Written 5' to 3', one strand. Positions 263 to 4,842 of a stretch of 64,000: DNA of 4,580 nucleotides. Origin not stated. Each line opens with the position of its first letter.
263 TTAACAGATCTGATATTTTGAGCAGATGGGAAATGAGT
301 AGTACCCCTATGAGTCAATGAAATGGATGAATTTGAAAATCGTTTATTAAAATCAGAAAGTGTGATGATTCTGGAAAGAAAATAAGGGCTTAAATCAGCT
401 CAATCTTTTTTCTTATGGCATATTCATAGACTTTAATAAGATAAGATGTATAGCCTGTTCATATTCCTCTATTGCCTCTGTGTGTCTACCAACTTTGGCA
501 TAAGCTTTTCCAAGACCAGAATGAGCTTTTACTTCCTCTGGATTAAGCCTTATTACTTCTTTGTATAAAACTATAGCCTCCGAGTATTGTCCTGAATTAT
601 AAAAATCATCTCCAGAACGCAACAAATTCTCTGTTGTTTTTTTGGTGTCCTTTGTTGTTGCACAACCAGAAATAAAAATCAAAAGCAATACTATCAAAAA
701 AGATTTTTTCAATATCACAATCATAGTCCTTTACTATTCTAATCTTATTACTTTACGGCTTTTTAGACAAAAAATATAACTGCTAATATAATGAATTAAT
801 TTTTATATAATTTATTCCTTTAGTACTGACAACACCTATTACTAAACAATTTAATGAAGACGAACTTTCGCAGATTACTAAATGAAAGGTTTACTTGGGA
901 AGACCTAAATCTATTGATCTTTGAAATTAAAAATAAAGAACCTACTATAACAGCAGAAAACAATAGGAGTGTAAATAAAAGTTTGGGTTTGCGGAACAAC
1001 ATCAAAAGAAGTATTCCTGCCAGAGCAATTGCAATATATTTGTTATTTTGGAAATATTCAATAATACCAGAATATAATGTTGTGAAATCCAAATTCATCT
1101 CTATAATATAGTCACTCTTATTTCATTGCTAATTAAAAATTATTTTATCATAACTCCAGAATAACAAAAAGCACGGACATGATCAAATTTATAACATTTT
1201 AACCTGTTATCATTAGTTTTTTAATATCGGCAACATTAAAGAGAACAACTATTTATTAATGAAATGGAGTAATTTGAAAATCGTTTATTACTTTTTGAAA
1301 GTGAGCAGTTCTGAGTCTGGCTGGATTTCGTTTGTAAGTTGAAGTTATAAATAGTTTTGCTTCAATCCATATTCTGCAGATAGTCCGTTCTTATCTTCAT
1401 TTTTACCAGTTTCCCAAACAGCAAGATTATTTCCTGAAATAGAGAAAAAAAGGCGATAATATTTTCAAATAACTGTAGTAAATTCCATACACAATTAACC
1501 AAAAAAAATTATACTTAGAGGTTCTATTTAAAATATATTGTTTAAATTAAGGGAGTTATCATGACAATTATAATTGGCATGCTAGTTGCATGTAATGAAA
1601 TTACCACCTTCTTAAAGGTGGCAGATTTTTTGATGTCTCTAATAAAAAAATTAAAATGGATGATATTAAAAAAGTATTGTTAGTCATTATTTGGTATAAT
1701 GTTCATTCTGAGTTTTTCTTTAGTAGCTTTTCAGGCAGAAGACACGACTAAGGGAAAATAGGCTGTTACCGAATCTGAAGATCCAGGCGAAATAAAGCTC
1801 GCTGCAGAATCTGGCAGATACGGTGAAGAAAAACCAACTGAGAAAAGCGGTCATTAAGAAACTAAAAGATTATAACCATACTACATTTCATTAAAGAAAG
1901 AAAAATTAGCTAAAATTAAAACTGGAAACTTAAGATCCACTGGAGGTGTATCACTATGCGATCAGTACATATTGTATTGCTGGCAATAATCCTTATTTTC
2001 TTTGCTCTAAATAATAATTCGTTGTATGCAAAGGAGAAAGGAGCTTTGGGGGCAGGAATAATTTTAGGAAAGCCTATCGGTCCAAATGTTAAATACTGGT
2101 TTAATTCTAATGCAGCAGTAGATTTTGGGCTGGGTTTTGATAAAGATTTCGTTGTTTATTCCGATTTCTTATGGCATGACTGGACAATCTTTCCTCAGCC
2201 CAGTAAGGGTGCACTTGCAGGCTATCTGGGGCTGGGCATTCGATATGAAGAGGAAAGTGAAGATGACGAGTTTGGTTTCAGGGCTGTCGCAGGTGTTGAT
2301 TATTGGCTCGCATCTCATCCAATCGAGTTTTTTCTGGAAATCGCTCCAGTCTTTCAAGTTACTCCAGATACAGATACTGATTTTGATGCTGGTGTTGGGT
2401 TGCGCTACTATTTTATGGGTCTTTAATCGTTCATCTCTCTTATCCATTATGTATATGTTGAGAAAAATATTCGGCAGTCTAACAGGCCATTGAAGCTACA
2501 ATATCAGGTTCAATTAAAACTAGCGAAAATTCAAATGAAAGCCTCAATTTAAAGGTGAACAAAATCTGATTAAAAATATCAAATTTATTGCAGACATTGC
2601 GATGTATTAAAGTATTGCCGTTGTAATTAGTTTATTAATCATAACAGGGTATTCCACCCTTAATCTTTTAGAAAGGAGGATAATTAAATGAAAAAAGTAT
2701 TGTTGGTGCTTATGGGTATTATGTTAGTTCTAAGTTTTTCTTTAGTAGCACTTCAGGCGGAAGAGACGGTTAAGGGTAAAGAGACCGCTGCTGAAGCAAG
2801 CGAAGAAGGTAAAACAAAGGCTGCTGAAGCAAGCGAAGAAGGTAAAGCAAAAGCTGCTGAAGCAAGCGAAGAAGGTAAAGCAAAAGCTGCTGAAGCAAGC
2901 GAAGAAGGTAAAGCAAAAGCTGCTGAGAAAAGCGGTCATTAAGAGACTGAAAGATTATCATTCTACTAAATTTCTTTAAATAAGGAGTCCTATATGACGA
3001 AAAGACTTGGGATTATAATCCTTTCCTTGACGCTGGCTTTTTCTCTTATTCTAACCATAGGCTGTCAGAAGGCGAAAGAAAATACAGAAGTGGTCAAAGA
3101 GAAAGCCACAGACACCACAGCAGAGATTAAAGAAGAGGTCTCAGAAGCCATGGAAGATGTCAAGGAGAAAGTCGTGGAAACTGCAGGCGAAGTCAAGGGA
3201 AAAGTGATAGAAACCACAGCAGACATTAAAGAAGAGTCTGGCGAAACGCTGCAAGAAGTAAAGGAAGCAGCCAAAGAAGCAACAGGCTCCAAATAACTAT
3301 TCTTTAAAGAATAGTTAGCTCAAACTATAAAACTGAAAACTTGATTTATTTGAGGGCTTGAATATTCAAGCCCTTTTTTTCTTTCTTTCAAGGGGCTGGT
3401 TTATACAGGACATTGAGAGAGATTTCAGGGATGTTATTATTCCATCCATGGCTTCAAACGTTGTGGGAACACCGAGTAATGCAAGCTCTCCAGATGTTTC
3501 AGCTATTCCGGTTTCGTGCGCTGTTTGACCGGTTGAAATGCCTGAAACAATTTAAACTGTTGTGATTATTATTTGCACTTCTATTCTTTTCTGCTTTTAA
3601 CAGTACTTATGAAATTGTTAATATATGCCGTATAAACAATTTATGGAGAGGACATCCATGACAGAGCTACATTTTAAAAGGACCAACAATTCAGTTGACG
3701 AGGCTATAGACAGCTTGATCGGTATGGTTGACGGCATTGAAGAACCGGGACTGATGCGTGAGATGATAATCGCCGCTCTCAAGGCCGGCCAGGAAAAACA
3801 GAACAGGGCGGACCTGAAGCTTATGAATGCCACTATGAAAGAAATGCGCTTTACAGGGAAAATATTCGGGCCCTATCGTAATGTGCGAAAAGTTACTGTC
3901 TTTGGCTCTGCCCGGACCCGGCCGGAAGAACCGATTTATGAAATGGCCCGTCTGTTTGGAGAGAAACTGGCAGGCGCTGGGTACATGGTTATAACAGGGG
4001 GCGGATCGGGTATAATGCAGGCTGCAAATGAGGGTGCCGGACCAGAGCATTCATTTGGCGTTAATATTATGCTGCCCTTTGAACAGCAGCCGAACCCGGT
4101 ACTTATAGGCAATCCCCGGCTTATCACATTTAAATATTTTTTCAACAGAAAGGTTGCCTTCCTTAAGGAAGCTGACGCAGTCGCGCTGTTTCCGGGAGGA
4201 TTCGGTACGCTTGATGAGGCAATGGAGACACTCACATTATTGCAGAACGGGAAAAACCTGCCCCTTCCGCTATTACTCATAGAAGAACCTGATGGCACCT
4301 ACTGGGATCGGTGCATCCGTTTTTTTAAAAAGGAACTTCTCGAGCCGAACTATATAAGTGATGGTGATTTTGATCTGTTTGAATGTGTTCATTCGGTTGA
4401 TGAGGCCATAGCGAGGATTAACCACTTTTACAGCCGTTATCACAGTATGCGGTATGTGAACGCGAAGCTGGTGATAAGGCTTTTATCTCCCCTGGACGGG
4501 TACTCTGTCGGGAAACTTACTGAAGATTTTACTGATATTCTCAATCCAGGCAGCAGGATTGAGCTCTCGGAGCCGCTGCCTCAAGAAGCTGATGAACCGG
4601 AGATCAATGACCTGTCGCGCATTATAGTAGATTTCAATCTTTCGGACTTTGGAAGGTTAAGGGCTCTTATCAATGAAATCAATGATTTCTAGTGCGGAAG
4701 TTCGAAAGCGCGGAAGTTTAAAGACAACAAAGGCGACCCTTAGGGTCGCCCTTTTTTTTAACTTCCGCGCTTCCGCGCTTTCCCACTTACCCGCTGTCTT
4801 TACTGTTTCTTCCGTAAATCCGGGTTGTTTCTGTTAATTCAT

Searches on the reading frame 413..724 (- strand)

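Call 51: search_protein_families(library=pfam, proteins=[window:413-724:-], max_evalue=0.001)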
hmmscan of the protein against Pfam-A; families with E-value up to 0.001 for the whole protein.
window:413-724:- (103 aa): 15 families
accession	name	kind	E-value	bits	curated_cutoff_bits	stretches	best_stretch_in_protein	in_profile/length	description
PF13414.12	TPR_11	-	2.4e-16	59.6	26.8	1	38-79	1-42/42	TPR repeat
PF00515.34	TPR_1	-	2.7e-13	49.5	27.8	2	65-94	1-30/34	Tetratricopeptide repeat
PF07719.23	TPR_2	-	3.7e-13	48.9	27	2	66-94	2-30/34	Tetratricopeptide repeat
PF13432.12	TPR_16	-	1e-10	42.3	32.7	1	36-92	2-58/65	Tetratricopeptide repeat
PF13181.12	TPR_8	-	1e-08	35.1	25.7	1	67-92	3-28/34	Tetratricopeptide repeat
PF14559.12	TPR_19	-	2.8e-08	34.4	25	1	44-91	4-51/68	Tetratricopeptide repeat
PF13176.12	TPR_7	-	1.8e-06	28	27.9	0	67-92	1-26/36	Tetratricopeptide repeat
PF13428.12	TPR_14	-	2e-06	28.4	23.5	0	36-73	6-43/44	Tetratricopeptide repeat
PF13424.12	TPR_12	-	2.6e-06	28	30.1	0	37-60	51-74/77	Tetratricopeptide repeat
PF13174.12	TPR_6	-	8.9e-06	26.5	26.3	0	33-63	2-32/33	Tetratricopeptide repeat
PF13431.12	TPR_17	-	5.1e-05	23.7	24.4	1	53-86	1-34/34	Tetratricopeptide repeat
PF13374.12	TPR_10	-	5.6e-05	23.5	27.5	0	71-93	8-30/42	Tetratricopeptide repeat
PF12895.13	ANAPC3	-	0.00026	21.6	27.2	1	29-90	21-81/82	Anaphase-promoting complex, cyclosome, subunit 3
PF25063.1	ARM_TT21_C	-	0.00043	20.6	35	1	31-94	95-158/209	Tetratricopeptide repeat protein 21 C-terminal ARM domain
PF03704.23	BTAD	-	0.00064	20.5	22.1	1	43-93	74-124/146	Bacterial transcriptional activator domain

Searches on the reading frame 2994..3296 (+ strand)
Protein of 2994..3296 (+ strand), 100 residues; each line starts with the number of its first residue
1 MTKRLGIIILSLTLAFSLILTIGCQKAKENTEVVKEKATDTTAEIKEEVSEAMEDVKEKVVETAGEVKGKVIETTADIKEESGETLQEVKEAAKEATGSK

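Call 51: search_protein_families(library=pfam, proteins=[window:2994-3296:+], max_evalue=0.001)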
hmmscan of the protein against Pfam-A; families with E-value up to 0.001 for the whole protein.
window:2994-3296:+ (100 aa): 3 families
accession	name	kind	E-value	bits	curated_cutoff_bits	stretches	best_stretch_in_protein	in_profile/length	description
PF01442.23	Apolipoprotein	-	1.6e-06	28.4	90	1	25-96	73-144/190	Apolipoprotein A1/A4/E domain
PF12732.12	YtxH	-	0.00088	20.1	37.5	0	25-69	28-68/71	YtxH-like protein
PF07464.16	ApoLp-III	-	0.00095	19.8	36.3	0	22-92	15-88/146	Apolipophorin-III precursor (apoLp-III)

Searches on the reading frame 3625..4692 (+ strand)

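Call 51: search_protein_families(library=pfam, proteins=[window:3625-4692:+], max_evalue=0.001)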
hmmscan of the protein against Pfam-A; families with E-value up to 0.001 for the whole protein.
window:3625-4692:+ (355 aa): 2 families
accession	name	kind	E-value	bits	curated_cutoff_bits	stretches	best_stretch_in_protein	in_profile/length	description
PF03641.19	Lysine_decarbox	-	3.9e-22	79.3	27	1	131-264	1-130/131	Possible lysine decarboxylase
PF18306.6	LDcluster4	-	6.1e-13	49.1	26.3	1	89-203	3-114/151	SLOG cluster4 family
